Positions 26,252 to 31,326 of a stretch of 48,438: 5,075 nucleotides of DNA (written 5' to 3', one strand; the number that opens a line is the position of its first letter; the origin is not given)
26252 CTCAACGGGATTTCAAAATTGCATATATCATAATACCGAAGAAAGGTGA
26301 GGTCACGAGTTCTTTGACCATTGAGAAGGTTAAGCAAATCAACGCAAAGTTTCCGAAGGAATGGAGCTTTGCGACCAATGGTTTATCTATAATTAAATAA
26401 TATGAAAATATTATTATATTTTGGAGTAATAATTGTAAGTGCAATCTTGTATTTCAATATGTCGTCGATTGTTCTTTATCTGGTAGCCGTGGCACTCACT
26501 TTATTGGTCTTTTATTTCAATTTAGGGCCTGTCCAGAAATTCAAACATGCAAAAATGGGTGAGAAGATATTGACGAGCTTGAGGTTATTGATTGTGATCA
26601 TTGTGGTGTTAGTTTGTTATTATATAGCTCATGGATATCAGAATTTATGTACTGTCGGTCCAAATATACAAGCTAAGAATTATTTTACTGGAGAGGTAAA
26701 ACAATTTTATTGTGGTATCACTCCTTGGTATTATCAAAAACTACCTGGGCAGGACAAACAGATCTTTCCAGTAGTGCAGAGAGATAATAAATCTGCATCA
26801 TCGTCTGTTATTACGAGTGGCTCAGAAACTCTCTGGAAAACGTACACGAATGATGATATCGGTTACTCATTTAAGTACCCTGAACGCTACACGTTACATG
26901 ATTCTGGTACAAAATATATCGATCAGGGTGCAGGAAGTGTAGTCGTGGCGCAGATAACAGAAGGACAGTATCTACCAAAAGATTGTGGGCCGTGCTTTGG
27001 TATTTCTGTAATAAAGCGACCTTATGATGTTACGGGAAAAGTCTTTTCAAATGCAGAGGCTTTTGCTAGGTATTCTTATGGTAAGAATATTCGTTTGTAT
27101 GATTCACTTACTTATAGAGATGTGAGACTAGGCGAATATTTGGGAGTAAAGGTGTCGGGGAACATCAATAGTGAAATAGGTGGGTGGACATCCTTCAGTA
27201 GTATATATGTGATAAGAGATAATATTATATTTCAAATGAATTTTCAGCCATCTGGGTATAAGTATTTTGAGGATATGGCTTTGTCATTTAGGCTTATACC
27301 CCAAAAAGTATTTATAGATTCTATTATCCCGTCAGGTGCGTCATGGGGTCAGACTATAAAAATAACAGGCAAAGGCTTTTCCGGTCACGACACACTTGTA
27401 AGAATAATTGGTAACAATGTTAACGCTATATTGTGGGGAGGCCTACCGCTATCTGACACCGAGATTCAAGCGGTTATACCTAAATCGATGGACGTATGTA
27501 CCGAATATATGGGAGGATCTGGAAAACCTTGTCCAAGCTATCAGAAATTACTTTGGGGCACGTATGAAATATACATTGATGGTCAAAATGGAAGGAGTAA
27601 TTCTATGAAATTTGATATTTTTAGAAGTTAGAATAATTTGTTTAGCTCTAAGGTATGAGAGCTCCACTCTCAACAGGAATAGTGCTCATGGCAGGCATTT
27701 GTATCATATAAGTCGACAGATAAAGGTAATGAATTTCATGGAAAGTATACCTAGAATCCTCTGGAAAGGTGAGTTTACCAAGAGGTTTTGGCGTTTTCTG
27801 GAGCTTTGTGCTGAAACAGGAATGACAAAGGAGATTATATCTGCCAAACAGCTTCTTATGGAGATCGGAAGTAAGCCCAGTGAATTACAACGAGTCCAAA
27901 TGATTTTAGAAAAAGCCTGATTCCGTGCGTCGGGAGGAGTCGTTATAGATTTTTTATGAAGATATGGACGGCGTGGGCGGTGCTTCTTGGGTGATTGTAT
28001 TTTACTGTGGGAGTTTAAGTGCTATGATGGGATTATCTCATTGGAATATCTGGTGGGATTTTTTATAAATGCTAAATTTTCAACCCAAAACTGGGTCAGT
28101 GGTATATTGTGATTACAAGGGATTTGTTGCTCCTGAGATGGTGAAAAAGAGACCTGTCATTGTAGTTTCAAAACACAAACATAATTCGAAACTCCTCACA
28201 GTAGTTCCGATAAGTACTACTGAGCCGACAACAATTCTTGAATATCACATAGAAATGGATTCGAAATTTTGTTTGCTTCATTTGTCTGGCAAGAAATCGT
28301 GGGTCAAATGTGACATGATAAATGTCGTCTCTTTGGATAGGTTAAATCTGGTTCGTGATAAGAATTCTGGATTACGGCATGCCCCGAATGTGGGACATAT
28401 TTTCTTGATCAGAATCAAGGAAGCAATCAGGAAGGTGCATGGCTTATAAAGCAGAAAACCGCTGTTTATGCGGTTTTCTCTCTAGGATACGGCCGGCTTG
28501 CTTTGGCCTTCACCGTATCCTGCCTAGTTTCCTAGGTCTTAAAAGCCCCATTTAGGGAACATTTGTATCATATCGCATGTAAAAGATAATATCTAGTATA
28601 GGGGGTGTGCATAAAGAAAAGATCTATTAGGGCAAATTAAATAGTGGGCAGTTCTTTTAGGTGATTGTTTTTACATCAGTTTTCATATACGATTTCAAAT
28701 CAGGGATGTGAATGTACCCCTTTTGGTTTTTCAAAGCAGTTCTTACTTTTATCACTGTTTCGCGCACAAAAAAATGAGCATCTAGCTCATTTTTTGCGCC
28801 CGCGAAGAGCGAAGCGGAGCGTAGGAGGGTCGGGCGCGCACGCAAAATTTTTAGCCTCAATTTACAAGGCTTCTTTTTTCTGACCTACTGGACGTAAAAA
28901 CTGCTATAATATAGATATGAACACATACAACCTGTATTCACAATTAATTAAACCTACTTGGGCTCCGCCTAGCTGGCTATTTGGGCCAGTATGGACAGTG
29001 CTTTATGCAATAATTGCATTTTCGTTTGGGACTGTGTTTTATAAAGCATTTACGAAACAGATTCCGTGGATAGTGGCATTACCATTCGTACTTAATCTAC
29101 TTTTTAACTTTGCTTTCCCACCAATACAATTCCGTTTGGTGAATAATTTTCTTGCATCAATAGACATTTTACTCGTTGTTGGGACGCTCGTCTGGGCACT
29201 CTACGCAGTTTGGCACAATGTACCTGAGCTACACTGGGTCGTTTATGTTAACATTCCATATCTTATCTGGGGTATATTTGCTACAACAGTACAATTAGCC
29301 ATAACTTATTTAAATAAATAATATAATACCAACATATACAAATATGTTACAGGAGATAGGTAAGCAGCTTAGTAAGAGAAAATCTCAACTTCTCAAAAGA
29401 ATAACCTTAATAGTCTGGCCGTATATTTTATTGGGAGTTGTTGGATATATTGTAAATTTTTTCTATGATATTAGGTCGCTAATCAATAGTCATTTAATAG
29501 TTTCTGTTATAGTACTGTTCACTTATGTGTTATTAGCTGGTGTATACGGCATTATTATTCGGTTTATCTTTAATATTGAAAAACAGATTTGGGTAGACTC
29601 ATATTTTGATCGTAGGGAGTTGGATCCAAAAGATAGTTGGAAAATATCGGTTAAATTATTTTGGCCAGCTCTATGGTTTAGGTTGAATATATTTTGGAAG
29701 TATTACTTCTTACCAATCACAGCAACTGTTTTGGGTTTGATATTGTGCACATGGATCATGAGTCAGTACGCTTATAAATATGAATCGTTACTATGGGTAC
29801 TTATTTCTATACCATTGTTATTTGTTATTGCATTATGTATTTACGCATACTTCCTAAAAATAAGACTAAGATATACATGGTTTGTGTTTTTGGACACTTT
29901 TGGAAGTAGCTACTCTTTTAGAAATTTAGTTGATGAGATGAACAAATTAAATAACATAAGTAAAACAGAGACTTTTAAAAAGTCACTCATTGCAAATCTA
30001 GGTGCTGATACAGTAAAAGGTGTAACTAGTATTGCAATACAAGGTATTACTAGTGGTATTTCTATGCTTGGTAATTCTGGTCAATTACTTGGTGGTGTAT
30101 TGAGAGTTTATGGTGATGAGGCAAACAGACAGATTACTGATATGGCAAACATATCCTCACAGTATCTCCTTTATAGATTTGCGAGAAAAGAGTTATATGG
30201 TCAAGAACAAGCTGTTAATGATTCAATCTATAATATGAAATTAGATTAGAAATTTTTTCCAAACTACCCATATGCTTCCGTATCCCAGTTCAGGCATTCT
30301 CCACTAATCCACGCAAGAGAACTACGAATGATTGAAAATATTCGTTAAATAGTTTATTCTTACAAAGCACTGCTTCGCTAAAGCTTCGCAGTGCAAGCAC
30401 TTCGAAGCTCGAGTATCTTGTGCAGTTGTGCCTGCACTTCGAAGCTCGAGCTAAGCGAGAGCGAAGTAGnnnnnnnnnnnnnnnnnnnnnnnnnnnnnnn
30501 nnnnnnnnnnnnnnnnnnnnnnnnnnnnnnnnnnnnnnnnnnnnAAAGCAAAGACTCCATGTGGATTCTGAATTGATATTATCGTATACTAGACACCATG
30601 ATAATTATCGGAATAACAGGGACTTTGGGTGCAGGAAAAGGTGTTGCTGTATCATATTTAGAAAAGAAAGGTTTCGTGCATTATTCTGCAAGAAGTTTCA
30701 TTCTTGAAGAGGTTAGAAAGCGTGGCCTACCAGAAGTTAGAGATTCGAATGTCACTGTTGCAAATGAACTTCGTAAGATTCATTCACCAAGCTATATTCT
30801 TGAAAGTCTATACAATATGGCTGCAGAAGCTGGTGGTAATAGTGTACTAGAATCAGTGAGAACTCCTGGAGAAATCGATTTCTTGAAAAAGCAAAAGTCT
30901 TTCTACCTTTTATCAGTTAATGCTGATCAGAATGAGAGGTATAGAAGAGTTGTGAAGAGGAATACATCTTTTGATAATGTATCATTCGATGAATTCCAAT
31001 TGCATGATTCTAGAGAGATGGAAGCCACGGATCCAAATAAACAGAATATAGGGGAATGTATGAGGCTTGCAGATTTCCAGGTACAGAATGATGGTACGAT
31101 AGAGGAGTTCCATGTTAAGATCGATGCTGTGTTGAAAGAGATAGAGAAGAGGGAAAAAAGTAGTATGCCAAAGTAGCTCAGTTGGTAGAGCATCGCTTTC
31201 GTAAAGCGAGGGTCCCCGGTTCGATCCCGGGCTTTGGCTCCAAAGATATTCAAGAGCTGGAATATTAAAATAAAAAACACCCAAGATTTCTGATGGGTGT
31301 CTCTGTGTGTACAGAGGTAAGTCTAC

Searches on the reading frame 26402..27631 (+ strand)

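Call 49: search_protein_families(library=pfam, proteins=[window:26402-27631:+], max_evalue=0.001)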
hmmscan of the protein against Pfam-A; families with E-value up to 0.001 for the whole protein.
window:26402-27631:+ (409 aa): 1 family
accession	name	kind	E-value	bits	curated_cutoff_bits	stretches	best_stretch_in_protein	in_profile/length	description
PF01833.30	TIG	-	8.7e-05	22.9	20.9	1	305-363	3-60/84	IPT/TIG domain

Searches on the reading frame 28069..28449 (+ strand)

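Call 49: search_protein_families(library=pfam, proteins=[window:28069-28449:+], max_evalue=0.001)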
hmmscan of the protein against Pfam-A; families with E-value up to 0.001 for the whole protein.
window:28069-28449:+ (126 aa): 1 family
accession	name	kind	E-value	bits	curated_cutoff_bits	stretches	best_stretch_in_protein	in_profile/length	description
PF02452.23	PemK_toxin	-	6.3e-14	52.5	23.1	1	7-92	1-86/109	PemK-like, MazF-like toxin of type II toxin-antitoxin system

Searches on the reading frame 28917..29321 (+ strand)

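Call 49: search_protein_families(library=pfam, proteins=[window:28917-29321:+], max_evalue=0.001)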
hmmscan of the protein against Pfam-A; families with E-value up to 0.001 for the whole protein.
window:28917-29321:+ (134 aa): 1 family
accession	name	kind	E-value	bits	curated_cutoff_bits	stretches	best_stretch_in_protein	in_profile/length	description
PF03073.20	TspO_MBR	-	1.7e-22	80.2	24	1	5-131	22-144/145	TspO/MBR family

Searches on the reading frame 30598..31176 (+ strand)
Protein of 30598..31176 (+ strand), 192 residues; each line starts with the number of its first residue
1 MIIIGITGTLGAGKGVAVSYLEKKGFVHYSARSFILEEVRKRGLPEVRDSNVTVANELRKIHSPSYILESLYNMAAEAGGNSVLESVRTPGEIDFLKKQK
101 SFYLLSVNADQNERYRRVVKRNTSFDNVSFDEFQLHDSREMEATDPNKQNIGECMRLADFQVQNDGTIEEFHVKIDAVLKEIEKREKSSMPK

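Call 49: search_protein_families(library=pfam, proteins=[window:30598-31176:+], max_evalue=0.001)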
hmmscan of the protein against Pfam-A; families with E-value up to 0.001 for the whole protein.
window:30598-31176:+ (192 aa): 2 families
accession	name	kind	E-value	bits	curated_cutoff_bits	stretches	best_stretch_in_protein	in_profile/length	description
PF13238.12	AAA_18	-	7.1e-10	39.9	29.4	1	4-124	1-114/128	AAA domain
PF13207.12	AAA_17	-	0.00045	20.9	27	1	8-123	2-124/136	AAA domain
